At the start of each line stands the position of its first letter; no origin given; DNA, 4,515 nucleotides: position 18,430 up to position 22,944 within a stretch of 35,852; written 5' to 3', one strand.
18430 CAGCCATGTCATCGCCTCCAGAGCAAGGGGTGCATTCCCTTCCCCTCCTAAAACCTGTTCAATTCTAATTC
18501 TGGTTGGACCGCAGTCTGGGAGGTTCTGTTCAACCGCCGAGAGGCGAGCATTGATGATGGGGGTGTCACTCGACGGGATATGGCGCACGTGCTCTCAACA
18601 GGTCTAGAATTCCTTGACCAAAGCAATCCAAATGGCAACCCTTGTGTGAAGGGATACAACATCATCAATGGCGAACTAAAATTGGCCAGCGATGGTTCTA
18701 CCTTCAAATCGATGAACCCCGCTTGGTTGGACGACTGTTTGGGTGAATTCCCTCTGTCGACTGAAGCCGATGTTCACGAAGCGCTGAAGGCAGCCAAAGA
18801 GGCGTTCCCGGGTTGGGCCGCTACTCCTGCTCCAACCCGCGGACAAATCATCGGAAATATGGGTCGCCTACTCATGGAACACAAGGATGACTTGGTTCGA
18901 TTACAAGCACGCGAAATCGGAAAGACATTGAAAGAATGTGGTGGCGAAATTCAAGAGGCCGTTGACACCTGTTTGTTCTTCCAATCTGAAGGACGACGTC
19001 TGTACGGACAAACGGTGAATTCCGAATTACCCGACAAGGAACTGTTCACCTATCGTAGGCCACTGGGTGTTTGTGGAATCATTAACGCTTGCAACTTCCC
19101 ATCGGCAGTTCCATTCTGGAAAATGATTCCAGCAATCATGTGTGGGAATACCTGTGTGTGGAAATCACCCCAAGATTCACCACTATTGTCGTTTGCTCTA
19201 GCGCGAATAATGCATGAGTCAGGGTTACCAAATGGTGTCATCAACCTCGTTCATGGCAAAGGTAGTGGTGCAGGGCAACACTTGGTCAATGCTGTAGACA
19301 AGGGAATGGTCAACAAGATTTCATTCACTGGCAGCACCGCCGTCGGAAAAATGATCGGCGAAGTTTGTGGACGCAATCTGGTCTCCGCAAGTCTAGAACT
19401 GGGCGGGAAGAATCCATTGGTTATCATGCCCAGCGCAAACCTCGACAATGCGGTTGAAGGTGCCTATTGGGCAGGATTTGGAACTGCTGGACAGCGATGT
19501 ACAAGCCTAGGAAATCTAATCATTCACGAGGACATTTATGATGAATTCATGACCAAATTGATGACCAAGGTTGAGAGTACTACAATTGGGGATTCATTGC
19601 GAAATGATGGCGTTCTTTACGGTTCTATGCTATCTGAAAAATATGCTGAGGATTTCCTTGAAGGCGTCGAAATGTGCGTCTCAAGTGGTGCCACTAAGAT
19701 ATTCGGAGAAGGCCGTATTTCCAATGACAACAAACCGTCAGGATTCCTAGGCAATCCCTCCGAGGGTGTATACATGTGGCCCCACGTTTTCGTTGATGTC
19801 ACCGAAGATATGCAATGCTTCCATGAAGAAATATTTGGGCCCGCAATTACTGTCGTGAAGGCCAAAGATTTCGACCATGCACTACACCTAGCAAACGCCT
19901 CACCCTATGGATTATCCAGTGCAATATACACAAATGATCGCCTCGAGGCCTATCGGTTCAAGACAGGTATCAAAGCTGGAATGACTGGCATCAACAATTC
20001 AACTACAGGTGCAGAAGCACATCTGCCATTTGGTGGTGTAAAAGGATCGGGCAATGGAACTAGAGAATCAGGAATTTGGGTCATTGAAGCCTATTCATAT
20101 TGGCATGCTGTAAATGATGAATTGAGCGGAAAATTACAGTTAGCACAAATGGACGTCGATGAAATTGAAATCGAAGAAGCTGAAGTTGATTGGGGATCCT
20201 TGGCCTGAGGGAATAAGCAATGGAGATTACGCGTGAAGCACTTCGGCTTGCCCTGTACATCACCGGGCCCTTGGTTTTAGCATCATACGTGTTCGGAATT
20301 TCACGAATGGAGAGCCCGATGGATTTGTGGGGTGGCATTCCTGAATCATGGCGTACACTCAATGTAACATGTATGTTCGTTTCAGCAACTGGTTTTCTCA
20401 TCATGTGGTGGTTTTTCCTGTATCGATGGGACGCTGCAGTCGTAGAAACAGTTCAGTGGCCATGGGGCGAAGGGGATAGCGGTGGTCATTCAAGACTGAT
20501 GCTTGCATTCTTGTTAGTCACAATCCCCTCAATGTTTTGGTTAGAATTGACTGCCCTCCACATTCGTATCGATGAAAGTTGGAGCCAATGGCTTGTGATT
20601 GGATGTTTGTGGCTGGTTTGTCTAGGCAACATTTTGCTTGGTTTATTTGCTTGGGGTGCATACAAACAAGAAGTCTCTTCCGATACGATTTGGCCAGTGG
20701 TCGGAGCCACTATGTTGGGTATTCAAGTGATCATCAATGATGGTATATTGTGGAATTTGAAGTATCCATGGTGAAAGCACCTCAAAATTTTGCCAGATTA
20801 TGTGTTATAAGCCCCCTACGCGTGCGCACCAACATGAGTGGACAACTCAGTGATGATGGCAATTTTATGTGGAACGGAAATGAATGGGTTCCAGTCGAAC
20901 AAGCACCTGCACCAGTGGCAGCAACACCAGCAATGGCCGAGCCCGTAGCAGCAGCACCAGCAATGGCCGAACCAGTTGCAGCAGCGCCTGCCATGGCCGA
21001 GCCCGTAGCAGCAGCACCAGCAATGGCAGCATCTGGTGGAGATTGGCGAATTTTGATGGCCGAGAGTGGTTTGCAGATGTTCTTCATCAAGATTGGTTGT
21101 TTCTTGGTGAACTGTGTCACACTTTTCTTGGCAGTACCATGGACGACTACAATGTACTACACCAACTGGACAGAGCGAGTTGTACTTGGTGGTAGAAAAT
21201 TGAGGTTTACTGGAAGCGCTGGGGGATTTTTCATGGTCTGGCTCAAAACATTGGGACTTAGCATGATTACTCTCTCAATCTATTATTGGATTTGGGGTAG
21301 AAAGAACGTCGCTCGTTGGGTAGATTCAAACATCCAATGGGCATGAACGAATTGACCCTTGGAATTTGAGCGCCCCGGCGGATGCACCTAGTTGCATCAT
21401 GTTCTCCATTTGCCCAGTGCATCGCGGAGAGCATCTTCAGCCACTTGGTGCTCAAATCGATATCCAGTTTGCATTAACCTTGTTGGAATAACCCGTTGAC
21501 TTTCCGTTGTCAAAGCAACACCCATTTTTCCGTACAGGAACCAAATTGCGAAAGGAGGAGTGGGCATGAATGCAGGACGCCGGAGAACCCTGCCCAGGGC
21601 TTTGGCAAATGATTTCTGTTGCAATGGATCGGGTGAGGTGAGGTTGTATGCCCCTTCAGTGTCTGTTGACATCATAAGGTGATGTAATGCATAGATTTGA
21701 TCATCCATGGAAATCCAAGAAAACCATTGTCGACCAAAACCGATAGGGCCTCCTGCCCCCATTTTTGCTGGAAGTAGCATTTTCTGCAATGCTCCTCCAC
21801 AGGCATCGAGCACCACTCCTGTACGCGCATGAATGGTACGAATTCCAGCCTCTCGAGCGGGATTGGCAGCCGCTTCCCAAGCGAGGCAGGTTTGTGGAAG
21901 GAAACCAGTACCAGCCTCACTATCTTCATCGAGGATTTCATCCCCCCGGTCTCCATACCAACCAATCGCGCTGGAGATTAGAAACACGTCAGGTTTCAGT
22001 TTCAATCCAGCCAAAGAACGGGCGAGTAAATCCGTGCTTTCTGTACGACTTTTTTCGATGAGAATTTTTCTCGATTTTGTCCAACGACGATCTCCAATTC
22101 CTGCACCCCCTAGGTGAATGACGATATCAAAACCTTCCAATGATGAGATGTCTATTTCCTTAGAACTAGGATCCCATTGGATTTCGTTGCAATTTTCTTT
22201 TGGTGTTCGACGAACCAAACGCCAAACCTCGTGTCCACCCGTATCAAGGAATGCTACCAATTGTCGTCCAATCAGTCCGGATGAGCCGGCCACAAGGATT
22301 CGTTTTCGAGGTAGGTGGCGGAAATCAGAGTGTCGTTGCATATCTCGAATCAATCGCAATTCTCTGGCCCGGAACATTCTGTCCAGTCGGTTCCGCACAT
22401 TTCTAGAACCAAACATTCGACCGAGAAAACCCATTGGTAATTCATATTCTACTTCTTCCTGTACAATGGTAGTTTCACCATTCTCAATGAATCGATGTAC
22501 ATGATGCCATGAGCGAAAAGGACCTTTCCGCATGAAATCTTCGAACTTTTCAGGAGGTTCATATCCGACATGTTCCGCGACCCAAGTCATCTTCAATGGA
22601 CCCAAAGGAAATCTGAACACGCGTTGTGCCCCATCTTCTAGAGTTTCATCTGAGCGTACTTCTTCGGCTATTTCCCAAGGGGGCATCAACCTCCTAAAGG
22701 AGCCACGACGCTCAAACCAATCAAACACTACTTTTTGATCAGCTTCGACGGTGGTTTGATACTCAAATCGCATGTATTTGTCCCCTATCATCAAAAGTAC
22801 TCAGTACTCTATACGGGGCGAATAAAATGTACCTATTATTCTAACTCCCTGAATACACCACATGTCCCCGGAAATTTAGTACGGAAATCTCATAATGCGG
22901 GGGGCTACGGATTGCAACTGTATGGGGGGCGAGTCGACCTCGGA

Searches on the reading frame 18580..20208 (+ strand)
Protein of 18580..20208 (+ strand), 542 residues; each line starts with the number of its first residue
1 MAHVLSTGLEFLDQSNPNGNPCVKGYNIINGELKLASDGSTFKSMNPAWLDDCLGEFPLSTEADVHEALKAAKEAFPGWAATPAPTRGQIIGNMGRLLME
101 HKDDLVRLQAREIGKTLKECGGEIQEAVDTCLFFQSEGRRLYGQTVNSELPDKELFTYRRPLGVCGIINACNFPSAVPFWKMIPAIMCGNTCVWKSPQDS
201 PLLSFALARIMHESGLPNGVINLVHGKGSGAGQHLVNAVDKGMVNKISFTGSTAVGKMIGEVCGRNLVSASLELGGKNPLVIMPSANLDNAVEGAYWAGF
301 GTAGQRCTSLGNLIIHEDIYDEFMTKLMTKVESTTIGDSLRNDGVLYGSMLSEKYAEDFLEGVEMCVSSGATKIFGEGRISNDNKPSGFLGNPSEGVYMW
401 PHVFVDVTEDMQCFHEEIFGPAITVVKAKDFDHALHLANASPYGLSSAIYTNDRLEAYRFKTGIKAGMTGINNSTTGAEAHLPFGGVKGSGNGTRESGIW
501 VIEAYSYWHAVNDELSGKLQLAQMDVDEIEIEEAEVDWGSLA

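Call 24: search_protein_families(library=pfam, proteins=[window:18580-20208:+], max_evalue=0.001)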
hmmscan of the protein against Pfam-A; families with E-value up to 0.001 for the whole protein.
window:18580-20208:+ (542 aa): 1 family
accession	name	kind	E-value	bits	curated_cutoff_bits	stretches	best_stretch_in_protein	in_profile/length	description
PF00171.27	Aldedh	-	3.3e-141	471.4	23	1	37-510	4-460/461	Aldehyde dehydrogenase family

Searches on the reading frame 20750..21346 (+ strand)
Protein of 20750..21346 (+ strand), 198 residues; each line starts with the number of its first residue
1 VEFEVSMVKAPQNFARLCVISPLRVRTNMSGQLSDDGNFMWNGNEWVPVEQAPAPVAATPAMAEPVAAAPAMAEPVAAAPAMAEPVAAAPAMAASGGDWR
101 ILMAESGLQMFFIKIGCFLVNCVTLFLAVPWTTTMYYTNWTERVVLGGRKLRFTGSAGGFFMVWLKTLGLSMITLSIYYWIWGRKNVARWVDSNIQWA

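Call 24: search_protein_families(library=pfam, proteins=[window:20750-21346:+], max_evalue=0.001)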
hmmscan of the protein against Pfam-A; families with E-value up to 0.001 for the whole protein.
window:20750-21346:+ (198 aa): 1 family
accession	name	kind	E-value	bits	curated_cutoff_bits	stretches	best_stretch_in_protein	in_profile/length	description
PF05987.18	DUF898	-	1.9e-06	27.7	28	1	150-191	3-43/336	Bacterial protein of unknown function (DUF898)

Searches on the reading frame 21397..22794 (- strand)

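Call 24: search_protein_families(library=pfam, proteins=[window:21397-22794:-], max_evalue=0.001)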
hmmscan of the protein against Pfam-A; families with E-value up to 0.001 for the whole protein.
window:21397-22794:- (465 aa): 3 families
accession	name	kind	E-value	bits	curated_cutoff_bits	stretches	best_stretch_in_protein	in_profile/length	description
PF01370.27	Epimerase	-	6.7e-13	49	20.9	1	166-384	1-238/240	NAD dependent epimerase/dehydratase family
PF08338.16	DUF1731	-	1e-11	44.8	27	1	413-459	2-47/47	Domain of unknown function (DUF1731)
PF03364.25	Polyketide_cyc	-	2e-08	35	23.4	1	16-140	1-125/126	Polyketide cyclase / dehydrase and lipid transport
